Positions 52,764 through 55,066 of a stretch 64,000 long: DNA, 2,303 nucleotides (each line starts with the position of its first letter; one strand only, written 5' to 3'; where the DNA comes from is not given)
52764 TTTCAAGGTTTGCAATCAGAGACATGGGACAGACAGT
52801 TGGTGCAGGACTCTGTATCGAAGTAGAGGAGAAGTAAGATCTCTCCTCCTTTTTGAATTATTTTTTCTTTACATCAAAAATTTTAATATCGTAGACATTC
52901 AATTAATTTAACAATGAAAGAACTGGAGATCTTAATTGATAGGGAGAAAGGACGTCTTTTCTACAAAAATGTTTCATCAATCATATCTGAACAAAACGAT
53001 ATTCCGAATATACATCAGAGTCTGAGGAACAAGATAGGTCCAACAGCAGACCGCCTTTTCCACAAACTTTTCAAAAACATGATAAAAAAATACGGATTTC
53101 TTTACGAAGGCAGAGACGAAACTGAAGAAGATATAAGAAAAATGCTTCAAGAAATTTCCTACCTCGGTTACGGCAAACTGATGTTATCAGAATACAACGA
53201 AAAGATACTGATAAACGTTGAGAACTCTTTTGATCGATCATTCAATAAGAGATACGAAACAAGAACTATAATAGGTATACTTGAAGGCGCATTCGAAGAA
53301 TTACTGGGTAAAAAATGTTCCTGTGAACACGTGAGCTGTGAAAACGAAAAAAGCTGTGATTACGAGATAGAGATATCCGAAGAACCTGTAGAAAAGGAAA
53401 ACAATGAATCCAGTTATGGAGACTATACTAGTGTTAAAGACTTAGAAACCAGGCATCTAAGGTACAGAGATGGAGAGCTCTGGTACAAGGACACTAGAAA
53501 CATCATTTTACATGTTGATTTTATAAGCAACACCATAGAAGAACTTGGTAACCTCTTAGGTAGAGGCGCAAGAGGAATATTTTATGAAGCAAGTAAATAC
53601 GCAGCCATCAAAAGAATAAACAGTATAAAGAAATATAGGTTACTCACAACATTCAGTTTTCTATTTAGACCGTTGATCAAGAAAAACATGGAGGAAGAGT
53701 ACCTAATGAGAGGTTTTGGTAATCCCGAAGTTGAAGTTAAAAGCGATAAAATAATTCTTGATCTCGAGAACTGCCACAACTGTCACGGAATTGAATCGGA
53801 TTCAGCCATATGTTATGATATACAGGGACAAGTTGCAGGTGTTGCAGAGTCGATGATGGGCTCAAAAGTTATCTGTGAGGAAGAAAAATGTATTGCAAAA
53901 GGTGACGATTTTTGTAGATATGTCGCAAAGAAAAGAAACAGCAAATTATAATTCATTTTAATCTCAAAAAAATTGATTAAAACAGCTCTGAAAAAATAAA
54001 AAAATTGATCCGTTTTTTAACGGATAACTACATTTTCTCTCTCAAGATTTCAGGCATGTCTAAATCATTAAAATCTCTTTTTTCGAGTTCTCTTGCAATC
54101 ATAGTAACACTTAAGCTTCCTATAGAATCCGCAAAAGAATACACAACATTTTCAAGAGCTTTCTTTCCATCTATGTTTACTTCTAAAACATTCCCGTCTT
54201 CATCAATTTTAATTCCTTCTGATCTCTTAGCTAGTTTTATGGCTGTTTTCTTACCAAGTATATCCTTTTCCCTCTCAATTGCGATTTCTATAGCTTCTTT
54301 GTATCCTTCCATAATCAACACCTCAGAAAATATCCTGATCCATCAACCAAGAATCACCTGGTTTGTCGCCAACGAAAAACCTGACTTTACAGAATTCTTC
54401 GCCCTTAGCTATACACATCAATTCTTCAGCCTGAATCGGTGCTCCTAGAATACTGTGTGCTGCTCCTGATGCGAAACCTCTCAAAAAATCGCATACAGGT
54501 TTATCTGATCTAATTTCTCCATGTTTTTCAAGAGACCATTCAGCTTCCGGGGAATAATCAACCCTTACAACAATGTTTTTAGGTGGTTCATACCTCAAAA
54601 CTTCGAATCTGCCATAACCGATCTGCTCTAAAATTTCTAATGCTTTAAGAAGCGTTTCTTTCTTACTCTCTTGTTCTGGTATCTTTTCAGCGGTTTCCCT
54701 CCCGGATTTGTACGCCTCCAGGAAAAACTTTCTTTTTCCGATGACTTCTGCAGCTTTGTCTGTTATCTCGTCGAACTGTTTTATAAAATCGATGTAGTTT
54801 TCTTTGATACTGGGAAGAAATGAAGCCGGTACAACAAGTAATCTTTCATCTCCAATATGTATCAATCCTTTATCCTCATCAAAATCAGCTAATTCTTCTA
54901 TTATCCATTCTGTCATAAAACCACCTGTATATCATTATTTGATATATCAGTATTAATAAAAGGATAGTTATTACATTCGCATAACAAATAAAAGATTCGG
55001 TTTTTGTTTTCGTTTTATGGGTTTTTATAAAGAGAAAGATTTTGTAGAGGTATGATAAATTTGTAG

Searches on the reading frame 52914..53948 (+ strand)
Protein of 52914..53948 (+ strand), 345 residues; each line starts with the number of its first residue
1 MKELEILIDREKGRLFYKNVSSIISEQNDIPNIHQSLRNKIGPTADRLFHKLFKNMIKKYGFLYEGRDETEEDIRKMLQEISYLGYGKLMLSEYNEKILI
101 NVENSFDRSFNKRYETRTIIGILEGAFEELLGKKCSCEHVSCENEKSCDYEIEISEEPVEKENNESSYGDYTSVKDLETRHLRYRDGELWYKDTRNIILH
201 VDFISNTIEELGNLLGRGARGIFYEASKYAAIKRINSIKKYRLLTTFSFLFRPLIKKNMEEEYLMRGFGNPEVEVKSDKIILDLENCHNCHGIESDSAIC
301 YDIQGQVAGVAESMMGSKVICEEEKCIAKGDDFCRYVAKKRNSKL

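Call 4: search_protein_families(library=pfam, proteins=[window:52914-53948:+], max_evalue=1)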
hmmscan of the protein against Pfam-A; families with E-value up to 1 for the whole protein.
window:52914-53948:+ (345 aa): 1 family
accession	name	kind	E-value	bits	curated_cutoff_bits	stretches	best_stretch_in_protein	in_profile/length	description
PF02830.23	V4R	-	1.2e-12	48.2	31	2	282-339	3-61/62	V4R domain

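Call 5: search_protein_families(library=ncbifam, proteins=[window:52914-53948:+], max_evalue=1)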
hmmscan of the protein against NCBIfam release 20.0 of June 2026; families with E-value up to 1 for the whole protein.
window:52914-53948:+ (345 aa): 2 families
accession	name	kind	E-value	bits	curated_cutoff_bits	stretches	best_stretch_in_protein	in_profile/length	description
NF053755.1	MsvR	equivalog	2.4e-09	37.3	220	2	257-337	155-235/236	transcriptional factor MsvR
NF041906.1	V4R_TF_MobR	exception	2.7e-06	26.2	999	1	293-340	137-184/544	phenol degradation transcriptional regulator MobR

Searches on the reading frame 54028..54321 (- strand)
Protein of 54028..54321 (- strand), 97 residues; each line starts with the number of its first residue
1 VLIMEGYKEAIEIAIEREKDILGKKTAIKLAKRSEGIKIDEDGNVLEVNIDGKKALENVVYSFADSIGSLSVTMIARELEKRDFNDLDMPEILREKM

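Call 4: search_protein_families(library=pfam, proteins=[window:54028-54321:-], max_evalue=1)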
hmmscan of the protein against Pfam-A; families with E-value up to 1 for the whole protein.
window:54028-54321:- (97 aa): 0 families

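Call 5: search_protein_families(library=ncbifam, proteins=[window:54028-54321:-], max_evalue=1)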
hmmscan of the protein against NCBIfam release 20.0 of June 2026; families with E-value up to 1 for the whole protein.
window:54028-54321:- (97 aa): 1 family
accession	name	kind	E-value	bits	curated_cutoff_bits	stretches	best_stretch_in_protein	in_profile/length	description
TIGR03329.1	Phn_aa_oxid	hypoth_equivalog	0.059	12.1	632.8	1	20-88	84-152/460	putative aminophosphonate oxidoreductase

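Call 91: search_protein_families(library=padloc, proteins=[window:54028-54321:-], max_evalue=0.1)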
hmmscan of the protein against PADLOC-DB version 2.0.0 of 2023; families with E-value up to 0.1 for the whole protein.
window:54028-54321:- (97 aa): 0 families

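Call 92: search_protein_families(library=phrogs, proteins=[window:54028-54321:-], max_evalue=0.1)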
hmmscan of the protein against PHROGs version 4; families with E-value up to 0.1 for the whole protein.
window:54028-54321:- (97 aa): 2 families
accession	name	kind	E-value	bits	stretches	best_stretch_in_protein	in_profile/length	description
phrog_24690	-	unknown function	0.033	15.6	1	39-77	32-70/101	-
phrog_16084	-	transcription regulation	0.052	14.2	1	4-82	62-135/206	transcriptional regulator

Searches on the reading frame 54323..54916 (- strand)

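Call 4: search_protein_families(library=pfam, proteins=[window:54323-54916:-], max_evalue=1)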
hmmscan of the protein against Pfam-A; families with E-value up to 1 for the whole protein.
window:54323-54916:- (197 aa): 3 families
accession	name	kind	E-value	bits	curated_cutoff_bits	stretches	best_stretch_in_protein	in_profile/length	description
PF02830.23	V4R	-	4.8e-10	39.8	31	1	134-179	14-59/62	V4R domain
PF06505.16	XylR_N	-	0.031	14.4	23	1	7-84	3-70/101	Activator of aromatic catabolism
PF17958.7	EF-hand_13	-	0.073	13.2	22.6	1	41-97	36-88/90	EF-hand domain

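Call 5: search_protein_families(library=ncbifam, proteins=[window:54323-54916:-], max_evalue=1)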
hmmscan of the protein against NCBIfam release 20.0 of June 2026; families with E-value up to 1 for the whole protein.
window:54323-54916:- (197 aa): 3 families
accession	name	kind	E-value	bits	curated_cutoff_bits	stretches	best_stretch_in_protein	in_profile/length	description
NF041906.1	V4R_TF_MobR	exception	8.5e-06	24.5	999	1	122-178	126-180/544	phenol degradation transcriptional regulator MobR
NF053755.1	MsvR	equivalog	0.0017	18.1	220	1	83-177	148-233/236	transcriptional factor MsvR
NF004058.0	PRK05576.1-1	equivalog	0.013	15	239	1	19-79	139-200/221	cobalt-factor II C(20)-methyltransferase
